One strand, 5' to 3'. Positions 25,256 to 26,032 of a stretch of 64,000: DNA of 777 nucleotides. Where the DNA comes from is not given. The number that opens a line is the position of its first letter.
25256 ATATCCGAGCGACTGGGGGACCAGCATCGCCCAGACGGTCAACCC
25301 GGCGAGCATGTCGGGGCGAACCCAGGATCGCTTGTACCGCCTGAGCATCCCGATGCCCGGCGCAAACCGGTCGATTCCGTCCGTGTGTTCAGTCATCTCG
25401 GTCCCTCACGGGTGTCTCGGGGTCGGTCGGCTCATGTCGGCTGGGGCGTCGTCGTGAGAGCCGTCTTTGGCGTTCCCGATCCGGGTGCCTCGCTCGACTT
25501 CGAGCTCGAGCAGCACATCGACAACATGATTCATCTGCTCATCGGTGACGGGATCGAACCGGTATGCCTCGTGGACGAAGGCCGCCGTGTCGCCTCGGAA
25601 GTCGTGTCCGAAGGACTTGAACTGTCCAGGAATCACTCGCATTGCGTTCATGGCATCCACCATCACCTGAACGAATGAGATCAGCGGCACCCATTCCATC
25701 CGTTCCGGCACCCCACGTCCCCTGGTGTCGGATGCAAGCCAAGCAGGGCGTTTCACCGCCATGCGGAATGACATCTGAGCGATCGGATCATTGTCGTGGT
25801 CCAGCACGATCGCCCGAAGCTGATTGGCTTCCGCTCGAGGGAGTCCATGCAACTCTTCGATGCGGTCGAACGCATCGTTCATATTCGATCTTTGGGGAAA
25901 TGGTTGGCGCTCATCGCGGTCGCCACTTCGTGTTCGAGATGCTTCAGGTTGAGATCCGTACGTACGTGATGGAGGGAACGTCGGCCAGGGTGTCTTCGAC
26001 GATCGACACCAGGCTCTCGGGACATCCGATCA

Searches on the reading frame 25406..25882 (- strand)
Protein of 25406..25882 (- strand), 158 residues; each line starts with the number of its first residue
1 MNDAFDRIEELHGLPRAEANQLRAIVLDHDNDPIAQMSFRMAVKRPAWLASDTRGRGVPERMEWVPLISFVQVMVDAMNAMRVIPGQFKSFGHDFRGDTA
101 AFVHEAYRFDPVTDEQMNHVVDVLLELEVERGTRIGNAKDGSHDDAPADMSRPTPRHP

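Call 6: search_protein_families(library=pfam, proteins=[window:25406-25882:-], max_evalue=0.01)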
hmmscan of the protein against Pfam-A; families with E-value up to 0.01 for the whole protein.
window:25406-25882:- (158 aa): 1 family
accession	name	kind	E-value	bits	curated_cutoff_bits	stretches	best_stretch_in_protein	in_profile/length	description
PF10081.15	Abhydrolase_9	-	6.4e-17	62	26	1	17-119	190-287/288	Alpha/beta-hydrolase family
